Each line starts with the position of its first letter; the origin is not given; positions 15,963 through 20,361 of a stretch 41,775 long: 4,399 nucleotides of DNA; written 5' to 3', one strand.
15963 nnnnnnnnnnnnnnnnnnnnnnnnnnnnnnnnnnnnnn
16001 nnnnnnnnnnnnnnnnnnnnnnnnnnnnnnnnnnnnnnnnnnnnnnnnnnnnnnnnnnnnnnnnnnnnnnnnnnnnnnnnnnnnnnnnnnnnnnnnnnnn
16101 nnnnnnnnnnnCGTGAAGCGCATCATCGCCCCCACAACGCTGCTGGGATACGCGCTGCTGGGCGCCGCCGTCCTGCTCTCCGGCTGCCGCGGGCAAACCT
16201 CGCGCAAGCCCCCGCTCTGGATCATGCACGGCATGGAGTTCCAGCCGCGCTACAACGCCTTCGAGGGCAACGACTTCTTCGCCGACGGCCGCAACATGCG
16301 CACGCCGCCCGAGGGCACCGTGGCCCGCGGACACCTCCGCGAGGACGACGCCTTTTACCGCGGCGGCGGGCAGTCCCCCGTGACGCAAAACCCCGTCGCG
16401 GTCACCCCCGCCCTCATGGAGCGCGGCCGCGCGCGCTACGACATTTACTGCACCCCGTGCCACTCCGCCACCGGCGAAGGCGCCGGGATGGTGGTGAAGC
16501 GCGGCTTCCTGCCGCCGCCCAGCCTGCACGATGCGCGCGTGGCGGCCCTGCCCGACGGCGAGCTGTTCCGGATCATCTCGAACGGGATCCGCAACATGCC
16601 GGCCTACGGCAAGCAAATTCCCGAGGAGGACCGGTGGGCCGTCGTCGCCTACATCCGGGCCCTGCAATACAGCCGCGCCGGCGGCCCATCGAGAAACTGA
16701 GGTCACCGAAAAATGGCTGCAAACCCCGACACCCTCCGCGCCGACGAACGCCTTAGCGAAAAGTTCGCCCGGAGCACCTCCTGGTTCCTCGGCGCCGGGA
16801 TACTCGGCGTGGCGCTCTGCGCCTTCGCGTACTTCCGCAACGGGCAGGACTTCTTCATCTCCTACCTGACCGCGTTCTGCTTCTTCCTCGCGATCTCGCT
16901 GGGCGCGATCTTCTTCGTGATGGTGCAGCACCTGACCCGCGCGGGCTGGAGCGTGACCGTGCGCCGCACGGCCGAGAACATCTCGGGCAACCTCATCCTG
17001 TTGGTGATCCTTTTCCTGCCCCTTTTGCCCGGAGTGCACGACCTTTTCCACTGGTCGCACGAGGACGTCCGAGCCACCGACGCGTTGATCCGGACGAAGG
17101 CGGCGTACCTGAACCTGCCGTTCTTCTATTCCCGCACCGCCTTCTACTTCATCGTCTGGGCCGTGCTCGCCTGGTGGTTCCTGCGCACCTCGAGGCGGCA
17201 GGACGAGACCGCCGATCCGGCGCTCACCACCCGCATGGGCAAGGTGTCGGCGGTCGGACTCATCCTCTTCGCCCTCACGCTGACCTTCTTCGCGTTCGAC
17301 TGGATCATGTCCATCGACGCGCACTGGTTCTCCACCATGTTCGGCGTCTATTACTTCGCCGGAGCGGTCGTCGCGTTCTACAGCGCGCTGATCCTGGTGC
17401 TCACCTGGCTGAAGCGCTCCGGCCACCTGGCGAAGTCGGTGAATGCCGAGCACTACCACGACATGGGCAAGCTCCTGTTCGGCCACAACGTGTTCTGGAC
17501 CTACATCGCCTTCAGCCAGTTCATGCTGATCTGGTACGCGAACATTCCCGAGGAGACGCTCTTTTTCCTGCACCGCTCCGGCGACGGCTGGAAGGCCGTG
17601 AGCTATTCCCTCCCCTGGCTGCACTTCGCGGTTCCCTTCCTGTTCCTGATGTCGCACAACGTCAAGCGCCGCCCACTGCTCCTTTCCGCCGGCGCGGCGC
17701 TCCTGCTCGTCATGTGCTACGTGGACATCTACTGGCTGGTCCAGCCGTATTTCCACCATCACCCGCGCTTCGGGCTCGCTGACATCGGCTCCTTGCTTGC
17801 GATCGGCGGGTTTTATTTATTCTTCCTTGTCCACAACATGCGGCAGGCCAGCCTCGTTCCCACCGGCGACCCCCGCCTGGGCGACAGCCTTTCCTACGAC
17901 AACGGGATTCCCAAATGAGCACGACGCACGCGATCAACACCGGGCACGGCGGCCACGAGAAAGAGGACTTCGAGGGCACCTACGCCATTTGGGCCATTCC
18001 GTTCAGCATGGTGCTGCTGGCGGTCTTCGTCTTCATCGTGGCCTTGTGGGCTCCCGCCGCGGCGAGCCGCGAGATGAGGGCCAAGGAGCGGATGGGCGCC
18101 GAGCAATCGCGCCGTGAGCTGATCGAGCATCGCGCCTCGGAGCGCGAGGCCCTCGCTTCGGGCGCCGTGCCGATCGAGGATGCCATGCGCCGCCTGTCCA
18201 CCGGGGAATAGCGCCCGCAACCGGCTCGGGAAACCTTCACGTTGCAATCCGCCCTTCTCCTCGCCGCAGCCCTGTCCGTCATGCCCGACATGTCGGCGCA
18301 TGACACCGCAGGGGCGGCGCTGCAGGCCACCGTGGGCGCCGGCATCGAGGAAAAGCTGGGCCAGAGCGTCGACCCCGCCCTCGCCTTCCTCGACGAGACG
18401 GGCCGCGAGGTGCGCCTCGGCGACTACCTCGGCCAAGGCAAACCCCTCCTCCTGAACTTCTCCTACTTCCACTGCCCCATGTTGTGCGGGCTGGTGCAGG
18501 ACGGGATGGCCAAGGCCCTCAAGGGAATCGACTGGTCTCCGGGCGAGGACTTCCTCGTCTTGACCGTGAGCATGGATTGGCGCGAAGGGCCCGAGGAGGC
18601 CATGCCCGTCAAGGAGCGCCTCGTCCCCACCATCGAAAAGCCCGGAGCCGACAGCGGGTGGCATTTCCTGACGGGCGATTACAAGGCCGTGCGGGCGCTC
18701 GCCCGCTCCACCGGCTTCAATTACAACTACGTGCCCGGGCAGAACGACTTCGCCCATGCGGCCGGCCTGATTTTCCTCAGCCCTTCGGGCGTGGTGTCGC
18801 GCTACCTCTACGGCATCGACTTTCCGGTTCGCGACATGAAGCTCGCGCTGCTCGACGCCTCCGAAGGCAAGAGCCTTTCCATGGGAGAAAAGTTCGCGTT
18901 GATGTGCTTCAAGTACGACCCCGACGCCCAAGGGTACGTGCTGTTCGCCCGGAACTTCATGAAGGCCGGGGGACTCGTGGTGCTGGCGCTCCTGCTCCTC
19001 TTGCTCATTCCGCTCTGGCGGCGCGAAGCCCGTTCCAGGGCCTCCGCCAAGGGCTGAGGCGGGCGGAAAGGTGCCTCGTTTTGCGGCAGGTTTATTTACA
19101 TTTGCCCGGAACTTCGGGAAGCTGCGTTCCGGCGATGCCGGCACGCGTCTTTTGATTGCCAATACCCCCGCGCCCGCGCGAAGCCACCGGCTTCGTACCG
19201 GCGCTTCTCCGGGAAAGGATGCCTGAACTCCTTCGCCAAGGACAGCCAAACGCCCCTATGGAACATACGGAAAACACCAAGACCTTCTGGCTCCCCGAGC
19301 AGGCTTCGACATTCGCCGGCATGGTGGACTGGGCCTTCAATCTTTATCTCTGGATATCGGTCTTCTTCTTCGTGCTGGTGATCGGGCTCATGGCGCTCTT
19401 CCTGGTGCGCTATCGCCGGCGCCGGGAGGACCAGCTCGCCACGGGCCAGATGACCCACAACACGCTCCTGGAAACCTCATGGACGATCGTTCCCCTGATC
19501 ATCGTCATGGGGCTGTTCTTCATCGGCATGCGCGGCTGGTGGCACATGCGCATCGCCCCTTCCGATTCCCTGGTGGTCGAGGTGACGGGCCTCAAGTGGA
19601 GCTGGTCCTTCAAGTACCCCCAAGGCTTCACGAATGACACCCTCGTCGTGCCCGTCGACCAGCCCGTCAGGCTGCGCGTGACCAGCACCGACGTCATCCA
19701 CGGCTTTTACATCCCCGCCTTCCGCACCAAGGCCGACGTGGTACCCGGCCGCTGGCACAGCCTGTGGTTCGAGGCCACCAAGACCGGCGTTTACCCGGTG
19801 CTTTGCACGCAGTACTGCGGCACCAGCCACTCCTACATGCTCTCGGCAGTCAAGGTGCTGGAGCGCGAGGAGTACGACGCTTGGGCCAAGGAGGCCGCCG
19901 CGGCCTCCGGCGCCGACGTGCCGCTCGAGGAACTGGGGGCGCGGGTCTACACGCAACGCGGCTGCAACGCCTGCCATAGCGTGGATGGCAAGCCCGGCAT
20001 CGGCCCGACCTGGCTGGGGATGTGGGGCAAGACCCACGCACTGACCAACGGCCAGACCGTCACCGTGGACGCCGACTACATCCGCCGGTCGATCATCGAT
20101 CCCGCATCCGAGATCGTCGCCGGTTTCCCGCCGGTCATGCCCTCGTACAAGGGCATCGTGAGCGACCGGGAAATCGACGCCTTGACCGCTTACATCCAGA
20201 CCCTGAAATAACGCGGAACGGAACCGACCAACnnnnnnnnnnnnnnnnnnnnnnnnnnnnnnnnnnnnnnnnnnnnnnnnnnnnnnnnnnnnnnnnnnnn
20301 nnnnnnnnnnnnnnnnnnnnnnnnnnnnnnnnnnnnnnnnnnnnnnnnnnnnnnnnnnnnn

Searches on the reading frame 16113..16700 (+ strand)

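Call 30: search_protein_families(library=pfam, proteins=[window:16113-16700:+], max_evalue=0.001)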
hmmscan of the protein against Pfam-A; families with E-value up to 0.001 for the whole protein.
window:16113-16700:+ (195 aa): 2 families
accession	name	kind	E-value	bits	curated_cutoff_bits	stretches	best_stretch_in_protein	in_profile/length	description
PF13442.11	Cytochrome_CBB3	-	5.5e-16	59.1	27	1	102-181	3-68/68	Cytochrome C oxidase, cbb3-type, subunit III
PF00034.26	Cytochrom_C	-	6.3e-06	27.9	21.3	1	103-184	2-89/90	Cytochrome c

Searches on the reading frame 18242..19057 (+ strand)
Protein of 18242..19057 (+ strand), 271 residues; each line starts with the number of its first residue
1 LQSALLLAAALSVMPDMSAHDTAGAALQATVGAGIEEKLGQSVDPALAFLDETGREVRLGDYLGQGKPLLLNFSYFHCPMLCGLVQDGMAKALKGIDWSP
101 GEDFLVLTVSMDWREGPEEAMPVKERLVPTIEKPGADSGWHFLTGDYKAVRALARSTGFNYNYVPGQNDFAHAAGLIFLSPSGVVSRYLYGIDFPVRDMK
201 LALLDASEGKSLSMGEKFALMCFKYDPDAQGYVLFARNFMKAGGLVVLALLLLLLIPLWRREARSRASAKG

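Call 30: search_protein_families(library=pfam, proteins=[window:18242-19057:+], max_evalue=0.001)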
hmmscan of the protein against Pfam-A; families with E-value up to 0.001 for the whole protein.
window:18242-19057:+ (271 aa): 1 family
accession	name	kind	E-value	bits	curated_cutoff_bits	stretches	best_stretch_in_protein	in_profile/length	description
PF02630.20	SCO1-SenC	-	5.7e-07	30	22.8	1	49-183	6-132/134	SCO1/SenC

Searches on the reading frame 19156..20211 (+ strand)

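Call 30: search_protein_families(library=pfam, proteins=[window:19156-20211:+], max_evalue=0.001)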
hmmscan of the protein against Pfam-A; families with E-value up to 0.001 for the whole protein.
window:19156-20211:+ (351 aa): 5 families
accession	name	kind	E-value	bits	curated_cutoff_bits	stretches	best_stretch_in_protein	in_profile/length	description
PF00116.26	COX2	-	7.1e-20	71.5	22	1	160-233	45-118/120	Cytochrome C oxidase subunit II, periplasmic domain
PF02790.20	COX2_TM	-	7.8e-12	45.7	22.8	1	44-120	6-81/88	Cytochrome C oxidase subunit II, transmembrane domain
PF00034.26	Cytochrom_C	-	2e-08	35.9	21.3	1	259-351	2-90/90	Cytochrome c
PF13442.11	Cytochrome_CBB3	-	2e-06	28.5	27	1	261-347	6-68/68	Cytochrome C oxidase, cbb3-type, subunit III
PF13473.12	Cupredoxin_1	-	0.00059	20.3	27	0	157-218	31-93/104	Cupredoxin-like domain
